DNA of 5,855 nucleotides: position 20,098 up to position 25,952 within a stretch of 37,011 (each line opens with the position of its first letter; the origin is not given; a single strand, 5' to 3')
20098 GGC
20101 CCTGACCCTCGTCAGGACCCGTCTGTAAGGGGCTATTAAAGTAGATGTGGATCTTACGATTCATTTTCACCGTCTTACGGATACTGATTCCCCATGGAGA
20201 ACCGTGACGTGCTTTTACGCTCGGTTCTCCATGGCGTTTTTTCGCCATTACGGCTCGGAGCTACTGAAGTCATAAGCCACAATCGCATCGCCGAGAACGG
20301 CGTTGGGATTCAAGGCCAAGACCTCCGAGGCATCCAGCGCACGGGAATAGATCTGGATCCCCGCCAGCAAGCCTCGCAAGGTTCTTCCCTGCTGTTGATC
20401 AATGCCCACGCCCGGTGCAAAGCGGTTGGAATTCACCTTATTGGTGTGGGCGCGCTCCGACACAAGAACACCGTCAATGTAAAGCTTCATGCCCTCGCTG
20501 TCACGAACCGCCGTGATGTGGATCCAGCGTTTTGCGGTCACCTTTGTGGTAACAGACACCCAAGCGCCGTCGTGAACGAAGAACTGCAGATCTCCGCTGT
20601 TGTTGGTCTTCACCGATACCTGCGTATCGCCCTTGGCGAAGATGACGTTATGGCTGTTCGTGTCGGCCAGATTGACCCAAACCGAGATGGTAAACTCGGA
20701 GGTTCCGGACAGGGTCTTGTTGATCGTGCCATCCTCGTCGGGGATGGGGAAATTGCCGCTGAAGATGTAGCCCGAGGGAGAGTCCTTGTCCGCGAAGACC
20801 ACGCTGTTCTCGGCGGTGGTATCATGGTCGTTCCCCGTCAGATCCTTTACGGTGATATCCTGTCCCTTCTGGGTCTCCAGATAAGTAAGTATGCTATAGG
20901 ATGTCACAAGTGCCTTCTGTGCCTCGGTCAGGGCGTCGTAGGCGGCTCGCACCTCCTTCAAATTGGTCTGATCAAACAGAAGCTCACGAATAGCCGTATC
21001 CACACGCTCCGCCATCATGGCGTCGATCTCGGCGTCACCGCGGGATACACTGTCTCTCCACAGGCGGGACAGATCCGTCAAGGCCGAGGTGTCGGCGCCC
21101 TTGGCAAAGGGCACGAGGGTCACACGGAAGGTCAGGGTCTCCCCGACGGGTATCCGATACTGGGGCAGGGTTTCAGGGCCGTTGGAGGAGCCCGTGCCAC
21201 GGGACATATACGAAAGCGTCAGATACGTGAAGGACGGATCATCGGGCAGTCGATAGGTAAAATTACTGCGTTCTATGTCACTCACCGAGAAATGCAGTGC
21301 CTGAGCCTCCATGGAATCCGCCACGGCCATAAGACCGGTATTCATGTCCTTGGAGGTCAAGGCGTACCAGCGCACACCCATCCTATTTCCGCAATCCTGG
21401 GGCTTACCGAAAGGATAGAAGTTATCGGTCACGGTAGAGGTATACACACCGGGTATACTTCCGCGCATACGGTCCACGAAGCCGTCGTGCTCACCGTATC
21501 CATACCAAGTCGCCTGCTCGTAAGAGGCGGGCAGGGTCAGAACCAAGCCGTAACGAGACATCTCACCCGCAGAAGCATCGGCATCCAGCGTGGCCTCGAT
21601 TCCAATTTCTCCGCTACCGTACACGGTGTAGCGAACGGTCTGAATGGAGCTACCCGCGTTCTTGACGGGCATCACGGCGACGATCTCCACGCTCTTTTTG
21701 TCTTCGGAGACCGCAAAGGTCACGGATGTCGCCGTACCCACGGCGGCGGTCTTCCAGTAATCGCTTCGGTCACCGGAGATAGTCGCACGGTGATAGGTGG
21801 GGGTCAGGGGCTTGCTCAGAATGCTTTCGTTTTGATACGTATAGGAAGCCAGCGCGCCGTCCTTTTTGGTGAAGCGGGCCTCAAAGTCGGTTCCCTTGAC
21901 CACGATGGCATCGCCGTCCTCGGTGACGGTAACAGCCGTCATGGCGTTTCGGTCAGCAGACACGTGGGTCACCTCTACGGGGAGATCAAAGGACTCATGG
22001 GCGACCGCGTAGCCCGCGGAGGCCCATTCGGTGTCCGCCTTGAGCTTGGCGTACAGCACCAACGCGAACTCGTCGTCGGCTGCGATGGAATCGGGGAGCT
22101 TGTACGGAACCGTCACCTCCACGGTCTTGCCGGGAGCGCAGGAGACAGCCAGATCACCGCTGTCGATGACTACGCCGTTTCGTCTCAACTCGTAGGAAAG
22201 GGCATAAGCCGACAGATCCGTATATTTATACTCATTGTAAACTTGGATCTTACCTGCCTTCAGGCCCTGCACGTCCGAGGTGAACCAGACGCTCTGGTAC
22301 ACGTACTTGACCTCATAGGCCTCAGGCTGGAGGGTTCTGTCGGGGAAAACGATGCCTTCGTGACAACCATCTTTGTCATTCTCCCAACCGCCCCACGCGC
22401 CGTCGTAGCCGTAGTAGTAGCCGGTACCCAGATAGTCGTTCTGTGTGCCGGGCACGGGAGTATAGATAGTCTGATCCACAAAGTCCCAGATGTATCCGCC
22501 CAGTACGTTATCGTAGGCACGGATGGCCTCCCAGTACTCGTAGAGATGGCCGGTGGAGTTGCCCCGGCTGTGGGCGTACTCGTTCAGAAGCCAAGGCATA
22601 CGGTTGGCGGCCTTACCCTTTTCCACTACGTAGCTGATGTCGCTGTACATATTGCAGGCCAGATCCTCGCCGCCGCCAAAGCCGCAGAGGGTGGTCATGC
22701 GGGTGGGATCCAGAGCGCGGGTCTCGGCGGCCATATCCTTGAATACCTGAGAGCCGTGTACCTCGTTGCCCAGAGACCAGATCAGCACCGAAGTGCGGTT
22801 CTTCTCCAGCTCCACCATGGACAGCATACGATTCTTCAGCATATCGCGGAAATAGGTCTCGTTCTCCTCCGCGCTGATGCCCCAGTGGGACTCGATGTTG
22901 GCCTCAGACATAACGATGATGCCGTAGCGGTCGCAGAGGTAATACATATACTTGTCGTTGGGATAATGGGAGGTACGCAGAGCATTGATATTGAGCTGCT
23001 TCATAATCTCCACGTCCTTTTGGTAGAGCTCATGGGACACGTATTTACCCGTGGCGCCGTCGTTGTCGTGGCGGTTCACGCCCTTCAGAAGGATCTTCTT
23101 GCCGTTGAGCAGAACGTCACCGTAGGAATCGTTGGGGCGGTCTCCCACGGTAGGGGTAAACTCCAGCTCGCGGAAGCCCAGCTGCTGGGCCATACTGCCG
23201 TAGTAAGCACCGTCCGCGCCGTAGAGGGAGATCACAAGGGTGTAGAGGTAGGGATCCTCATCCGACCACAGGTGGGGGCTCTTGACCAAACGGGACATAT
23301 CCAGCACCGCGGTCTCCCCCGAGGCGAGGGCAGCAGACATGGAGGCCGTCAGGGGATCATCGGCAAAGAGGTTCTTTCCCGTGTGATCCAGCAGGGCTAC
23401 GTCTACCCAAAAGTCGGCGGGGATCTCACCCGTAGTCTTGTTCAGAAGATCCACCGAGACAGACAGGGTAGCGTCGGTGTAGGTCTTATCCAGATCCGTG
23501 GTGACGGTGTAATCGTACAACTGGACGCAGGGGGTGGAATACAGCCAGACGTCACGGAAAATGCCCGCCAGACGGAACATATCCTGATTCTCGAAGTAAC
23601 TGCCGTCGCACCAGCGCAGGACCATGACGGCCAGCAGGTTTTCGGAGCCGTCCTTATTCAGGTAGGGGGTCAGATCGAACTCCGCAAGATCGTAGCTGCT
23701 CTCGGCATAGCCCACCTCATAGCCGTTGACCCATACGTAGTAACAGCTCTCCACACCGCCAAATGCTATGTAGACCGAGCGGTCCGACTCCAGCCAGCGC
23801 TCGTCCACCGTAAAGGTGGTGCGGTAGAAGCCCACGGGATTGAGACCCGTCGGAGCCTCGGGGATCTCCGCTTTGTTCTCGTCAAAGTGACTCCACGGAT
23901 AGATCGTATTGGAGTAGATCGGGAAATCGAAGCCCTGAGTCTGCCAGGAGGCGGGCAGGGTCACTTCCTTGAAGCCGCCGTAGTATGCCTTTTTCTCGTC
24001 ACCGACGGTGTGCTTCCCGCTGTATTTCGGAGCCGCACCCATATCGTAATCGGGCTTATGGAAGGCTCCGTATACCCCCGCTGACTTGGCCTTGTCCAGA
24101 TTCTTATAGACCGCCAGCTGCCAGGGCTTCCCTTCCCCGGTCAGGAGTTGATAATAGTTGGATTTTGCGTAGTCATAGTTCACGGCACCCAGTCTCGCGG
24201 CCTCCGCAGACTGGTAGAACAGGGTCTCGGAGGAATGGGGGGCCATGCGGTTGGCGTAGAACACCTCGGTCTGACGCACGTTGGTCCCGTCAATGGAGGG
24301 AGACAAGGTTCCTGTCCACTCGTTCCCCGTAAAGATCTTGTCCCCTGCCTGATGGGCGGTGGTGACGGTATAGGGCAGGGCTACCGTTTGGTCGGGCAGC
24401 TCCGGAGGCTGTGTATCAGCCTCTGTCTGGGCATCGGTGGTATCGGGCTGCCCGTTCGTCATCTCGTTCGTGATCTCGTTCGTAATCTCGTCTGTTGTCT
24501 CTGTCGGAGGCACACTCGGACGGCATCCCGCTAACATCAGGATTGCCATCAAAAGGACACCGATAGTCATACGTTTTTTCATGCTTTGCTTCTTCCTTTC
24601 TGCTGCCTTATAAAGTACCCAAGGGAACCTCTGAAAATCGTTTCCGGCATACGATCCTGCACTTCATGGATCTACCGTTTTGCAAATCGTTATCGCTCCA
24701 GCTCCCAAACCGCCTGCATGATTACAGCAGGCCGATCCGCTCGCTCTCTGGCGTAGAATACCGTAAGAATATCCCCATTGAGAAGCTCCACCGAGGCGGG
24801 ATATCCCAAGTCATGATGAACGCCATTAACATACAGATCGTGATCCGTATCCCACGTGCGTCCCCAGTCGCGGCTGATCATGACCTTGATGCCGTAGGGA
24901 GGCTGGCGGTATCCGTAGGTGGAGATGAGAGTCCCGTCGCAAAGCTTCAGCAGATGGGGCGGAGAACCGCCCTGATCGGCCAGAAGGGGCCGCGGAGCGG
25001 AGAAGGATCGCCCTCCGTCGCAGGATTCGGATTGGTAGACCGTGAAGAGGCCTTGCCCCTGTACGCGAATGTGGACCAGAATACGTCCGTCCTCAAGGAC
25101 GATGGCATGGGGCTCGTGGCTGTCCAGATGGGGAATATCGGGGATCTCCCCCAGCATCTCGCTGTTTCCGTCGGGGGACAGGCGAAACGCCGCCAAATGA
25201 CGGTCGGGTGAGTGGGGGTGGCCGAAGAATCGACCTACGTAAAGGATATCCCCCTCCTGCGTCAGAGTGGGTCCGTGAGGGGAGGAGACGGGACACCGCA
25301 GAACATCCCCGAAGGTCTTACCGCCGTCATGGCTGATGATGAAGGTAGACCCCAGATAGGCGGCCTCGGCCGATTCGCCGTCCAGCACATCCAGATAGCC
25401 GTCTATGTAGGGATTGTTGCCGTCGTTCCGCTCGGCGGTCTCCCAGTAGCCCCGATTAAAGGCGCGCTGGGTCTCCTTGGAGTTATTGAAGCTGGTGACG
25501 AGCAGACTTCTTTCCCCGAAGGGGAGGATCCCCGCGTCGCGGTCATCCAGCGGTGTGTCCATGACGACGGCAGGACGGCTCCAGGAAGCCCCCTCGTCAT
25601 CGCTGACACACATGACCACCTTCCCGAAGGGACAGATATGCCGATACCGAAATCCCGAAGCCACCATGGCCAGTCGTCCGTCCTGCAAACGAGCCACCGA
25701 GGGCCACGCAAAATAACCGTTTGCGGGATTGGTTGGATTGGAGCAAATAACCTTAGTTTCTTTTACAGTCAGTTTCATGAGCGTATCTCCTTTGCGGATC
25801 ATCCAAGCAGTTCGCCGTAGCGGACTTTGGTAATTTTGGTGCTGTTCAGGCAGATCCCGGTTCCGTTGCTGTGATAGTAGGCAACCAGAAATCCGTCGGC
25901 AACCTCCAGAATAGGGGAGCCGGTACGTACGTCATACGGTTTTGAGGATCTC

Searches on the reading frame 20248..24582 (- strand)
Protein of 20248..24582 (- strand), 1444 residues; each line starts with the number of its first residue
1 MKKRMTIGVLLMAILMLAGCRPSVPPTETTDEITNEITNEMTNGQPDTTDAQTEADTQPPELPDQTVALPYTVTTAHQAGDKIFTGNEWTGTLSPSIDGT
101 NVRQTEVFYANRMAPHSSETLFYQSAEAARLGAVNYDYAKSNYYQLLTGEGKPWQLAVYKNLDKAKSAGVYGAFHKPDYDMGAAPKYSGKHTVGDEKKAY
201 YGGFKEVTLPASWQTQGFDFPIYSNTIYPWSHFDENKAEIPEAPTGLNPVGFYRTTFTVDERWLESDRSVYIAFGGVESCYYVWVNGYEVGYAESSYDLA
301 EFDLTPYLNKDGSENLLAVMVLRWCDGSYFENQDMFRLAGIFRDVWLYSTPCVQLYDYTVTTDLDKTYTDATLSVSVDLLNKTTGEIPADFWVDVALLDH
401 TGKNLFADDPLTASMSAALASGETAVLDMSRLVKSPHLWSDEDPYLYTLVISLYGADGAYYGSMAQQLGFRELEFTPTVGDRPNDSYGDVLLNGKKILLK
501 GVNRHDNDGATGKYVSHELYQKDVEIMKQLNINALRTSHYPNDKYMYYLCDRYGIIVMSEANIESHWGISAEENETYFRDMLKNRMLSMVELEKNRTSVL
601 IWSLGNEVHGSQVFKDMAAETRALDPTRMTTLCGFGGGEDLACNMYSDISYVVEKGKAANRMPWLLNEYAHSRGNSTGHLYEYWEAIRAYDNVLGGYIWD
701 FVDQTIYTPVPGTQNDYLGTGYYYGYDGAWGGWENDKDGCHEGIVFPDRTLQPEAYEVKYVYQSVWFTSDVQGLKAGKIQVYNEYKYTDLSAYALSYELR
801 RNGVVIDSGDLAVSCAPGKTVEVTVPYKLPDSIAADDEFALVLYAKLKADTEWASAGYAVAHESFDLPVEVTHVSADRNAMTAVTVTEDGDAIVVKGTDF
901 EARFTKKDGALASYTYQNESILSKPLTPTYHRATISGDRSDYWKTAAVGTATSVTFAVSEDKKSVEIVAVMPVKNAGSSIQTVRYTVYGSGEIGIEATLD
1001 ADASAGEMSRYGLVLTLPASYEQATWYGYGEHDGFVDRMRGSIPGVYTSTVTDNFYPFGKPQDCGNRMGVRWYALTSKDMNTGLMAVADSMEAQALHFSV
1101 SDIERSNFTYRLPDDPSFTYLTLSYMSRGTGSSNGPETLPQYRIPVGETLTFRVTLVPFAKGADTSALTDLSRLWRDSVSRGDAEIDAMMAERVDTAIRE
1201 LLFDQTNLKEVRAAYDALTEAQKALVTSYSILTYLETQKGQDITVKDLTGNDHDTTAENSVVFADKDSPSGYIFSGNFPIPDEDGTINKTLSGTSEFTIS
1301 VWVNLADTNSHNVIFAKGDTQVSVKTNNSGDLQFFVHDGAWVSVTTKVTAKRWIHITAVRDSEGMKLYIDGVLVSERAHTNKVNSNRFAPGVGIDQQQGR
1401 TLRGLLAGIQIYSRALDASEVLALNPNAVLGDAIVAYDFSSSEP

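Call 29: search_protein_families(library=pfam, proteins=[window:20248-24582:-], max_evalue=0.001)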
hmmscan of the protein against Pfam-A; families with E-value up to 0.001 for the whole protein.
window:20248-24582:- (1444 aa): 8 families
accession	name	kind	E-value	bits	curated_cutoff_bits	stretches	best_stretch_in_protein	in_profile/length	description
PF02836.23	Glyco_hydro_2_C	-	3.3e-63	214.1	21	1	489-765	7-300/302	Glycosyl hydrolases family 2, TIM barrel domain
PF02929.23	Bgal_small_N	-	7.4e-53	180.2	25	1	896-1156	1-248/248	Beta galactosidase small chain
PF02837.24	Glyco_hydro_2_N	-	8e-33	114.2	28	1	206-351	33-169/169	Glycosyl hydrolases family 2, sugar binding domain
PF13385.13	Laminin_G_3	-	2.8e-24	86.4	27.6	1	1289-1421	12-150/151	Concanavalin A-like lectin/glucanases superfamily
PF16353.11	LacZ_4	-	1.9e-20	73.4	27.3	1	779-868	1-87/87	Beta-galactosidase, domain 4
PF00703.27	Glyco_hydro_2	-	4.3e-12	47.2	23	1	355-471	3-109/109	Glycosyl hydrolases family 2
PF13364.12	BetaGal_ABD2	-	3.4e-08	34.6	23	1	250-321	36-106/112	Beta-galactosidase second all-beta domain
PF22666.2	Glyco_hydro_2_N2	-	2.4e-05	24.9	27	1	253-319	52-115/167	Glycosyl hydrolase 2 galactose-binding domain-like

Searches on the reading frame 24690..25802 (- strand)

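Call 29: search_protein_families(library=pfam, proteins=[window:24690-25802:-], max_evalue=0.001)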
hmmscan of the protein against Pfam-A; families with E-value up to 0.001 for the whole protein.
window:24690-25802:- (370 aa): 2 families
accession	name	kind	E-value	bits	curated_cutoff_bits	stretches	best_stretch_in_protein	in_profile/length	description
PF13088.12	BNR_2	-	9.4e-16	58.4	31.4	1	155-344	85-274/277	BNR repeat-like domain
PF02012.26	BNR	-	0.00019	21.4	27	0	66-76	2-12/12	BNR/Asp-box repeat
